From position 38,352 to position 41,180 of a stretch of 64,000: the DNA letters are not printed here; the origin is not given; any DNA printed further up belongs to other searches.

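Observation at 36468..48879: NHEJ (LigD, Ku) embedded in a co-directional stress or dormancy island with trehalose and glycogen genes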

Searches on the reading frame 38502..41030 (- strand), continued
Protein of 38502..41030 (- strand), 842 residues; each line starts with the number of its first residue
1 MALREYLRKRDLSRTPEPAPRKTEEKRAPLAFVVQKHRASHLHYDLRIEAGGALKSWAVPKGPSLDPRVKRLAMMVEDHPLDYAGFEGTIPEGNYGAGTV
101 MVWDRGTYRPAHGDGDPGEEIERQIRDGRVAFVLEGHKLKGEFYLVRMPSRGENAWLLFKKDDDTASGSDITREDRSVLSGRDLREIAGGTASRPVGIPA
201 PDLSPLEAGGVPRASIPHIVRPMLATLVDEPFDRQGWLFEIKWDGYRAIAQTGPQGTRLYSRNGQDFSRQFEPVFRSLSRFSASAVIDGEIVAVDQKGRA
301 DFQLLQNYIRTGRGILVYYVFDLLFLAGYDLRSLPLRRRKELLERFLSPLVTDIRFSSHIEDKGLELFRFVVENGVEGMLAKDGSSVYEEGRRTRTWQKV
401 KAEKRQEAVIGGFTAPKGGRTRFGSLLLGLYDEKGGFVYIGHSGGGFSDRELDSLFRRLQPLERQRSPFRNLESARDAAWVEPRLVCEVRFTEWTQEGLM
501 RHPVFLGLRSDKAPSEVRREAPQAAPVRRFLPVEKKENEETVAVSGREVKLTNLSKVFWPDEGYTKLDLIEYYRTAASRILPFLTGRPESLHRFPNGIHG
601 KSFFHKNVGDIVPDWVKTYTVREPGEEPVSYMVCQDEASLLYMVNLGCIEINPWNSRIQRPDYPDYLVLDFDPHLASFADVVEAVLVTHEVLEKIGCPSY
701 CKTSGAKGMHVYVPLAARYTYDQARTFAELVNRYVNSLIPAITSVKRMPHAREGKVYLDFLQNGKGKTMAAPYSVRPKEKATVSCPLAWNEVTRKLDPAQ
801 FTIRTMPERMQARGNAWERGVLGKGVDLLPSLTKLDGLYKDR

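Call 40: search_protein_families(library=ncbifam, proteins=[L161:11353-13185:+], max_evalue=0.00001)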
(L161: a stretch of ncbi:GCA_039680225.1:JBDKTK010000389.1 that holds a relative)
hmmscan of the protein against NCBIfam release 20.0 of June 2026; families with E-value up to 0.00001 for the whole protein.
L161:11353-13185:+ (610 aa): 23 families
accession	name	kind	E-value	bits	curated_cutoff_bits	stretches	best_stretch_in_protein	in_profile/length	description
TIGR02402.1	trehalose_TreZ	equivalog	2e-212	706.3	538.8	1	14-558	2-542/545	malto-oligosyltrehalose trehalohydrolase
NF008967.0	PRK12313.1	equivalog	7.4e-43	146.8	577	1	7-267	34-314/633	1,4-alpha-glucan branching protein GlgB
NF003811.1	PRK05402.1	equivalog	1.6e-42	145.9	741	1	7-267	25-306/619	1,4-alpha-glucan branching protein GlgB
TIGR01515.1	branching_enzym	equivalog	2.5e-33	115.5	463.95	1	7-269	24-297/607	1,4-alpha-glucan branching enzyme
NF011294.0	PRK14706.1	equivalog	1.5e-25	89.5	1284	1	9-270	39-317/642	1,4-alpha-glucan branching enzyme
NF011293.0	PRK14705.1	equivalog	1.8e-25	88.7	2376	1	15-270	642-912/1224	1,4-alpha-glucan branching enzyme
NF009221.0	PRK12568.1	equivalog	4.5e-24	84.5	1270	1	13-267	155-428/745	1,4-alpha-glucan branching enzyme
TIGR02100.1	glgX_debranch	equivalog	1.1e-21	76.6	640.9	1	89-204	132-271/688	glycogen debranching protein GlgX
TIGR02104.1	pulA_typeI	equivalog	2.9e-18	65.3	504.5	1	2-203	11-254/605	type I pullulanase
TIGR02403.1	trehalose_treC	equivalog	2.7e-17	62.7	799.05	1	124-204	22-101/544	alpha,alpha-phosphotrehalase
NF041321.1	Alpha-amyl_MalA_Halo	equivalog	3e-15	55.6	875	1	110-249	258-394/666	alpha-amylase MalA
TIGR02456.1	treS_nterm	equivalog_domain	1.9e-14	53.1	678.35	1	110-203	4-101/539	maltose alpha-D-glucosyltransferase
NF002983.0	PRK03705.1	equivalog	6.2e-14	51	901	1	86-203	125-267/658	glycogen debranching protein GlgX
NF041090.1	Cyc-maltodext_AglB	equivalog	5.6e-13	48.5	540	1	126-209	62-143/470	cyclomaltodextrinase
NF008051.0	PRK10785.1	equivalog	6.2e-13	47.8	568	1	126-206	176-254/607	maltodextrin glucosidase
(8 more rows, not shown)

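Call 80: search_protein_families(library=padloc, proteins=[window:38502-41030:-], max_evalue=0.001)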
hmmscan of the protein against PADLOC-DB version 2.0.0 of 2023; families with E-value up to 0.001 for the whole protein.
window:38502-41030:- (842 aa): 0 families
